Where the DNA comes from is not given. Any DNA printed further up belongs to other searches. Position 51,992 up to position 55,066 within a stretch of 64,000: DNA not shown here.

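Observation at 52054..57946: Tandem pair of leaderless, partner-less NarG/EbdA-type molybdoenzyme catalytic subunits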

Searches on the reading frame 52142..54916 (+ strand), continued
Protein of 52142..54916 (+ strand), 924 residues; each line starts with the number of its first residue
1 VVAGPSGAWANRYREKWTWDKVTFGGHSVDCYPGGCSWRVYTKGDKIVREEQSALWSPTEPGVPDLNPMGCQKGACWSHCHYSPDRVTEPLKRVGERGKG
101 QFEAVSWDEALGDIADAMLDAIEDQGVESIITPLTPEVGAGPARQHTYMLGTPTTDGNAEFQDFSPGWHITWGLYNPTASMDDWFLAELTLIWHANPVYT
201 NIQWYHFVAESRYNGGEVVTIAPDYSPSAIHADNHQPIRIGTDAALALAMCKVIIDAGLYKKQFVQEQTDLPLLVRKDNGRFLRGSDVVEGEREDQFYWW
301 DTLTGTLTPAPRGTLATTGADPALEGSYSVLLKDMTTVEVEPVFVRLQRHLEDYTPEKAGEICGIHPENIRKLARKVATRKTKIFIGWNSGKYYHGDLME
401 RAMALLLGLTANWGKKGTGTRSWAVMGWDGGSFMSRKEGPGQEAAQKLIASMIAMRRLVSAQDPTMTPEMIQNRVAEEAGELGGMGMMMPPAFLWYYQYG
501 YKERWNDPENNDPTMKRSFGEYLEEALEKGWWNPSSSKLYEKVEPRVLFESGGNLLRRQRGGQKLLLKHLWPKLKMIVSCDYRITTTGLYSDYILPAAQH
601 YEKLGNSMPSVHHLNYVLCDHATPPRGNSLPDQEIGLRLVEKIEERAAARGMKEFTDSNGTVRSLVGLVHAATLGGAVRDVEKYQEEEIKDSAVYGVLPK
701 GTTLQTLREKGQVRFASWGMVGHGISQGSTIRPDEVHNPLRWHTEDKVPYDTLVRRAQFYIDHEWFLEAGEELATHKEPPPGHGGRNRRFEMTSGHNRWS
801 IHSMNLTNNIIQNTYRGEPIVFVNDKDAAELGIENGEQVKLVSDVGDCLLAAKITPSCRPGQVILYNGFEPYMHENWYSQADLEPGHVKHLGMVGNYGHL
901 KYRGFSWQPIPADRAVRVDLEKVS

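Call 88: find_encoding_contigs(protein=P0385, flank=9000, max_places=2)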
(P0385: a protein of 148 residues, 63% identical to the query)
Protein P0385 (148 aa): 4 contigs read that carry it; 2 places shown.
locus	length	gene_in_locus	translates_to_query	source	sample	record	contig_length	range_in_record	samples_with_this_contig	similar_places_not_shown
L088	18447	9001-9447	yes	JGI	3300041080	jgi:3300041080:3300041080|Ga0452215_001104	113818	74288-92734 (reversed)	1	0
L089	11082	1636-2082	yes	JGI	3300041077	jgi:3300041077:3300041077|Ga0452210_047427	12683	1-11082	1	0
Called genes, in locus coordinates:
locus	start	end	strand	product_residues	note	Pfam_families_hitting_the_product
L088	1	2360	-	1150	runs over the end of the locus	PF04879:Molybdop_Fe4S4 (weak), PF00384:Molybdopterin, PF01041:DegT_DnrJ_EryC1 (faint), PF01568:Molydop_binding, PF00266:Aminotran_5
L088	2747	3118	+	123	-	-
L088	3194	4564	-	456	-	PF07044:DUF1329, PF17131:TP_0789-like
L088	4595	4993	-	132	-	-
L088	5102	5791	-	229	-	PF00378:ECH_1, PF16113:ECH_2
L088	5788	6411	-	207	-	PF13489:Methyltransf_23, PF01209:Ubie_methyltran, PF08241:Methyltransf_11, PF08242:Methyltransf_12, PF13649:Methyltransf_25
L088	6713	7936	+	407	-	PF02771:Acyl-CoA_dh_N (faint), PF02770:Acyl-CoA_dh_M, PF00441:Acyl-CoA_dh_1, PF22924:ACOX_C_alpha1 (faint), PF08028:Acyl-CoA_dh_2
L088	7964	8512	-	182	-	PF02627:CMD (weak)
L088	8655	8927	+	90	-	PF01638:HxlR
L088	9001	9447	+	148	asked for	-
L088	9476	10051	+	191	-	PF01292:Ni_hydr_CYTB (weak)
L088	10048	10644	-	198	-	PF13489:Methyltransf_23, PF08241:Methyltransf_11, PF08242:Methyltransf_12 (weak), PF13649:Methyltransf_25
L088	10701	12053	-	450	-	PF01266:DAO, PF01494:FAD_binding_3 (faint), PF01593:Amino_oxidase, PF01946:Thi4 (weak), PF13450:NAD_binding_8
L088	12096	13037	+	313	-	PF08902:DUF1848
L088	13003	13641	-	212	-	PF01161:PBP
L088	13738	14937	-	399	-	PF02770:Acyl-CoA_dh_M, PF00441:Acyl-CoA_dh_1, PF08028:Acyl-CoA_dh_2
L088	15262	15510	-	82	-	PF02627:CMD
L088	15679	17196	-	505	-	PF07992:Pyr_redox_2 (faint), PF00890:FAD_binding_2 (faint), PF01266:DAO (faint), PF00732:GMC_oxred_N, PF05199:GMC_oxred_C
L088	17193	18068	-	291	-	-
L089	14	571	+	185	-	PF00441:Acyl-CoA_dh_1, PF22924:ACOX_C_alpha1 (faint), PF08028:Acyl-CoA_dh_2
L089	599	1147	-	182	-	PF02627:CMD (weak)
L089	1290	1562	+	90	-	PF01638:HxlR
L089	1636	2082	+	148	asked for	-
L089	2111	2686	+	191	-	PF01292:Ni_hydr_CYTB (weak)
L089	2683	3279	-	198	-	PF13489:Methyltransf_23, PF08241:Methyltransf_11, PF08242:Methyltransf_12 (weak), PF13649:Methyltransf_25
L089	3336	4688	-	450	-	PF01266:DAO, PF01494:FAD_binding_3 (faint), PF01593:Amino_oxidase, PF01946:Thi4 (weak), PF13450:NAD_binding_8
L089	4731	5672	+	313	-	PF08902:DUF1848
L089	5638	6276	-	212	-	PF01161:PBP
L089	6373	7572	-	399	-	PF02770:Acyl-CoA_dh_M, PF00441:Acyl-CoA_dh_1, PF08028:Acyl-CoA_dh_2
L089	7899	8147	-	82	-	PF02627:CMD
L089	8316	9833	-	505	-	PF07992:Pyr_redox_2 (faint), PF00890:FAD_binding_2 (faint), PF01266:DAO (faint), PF00732:GMC_oxred_N, PF05199:GMC_oxred_C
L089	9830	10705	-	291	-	-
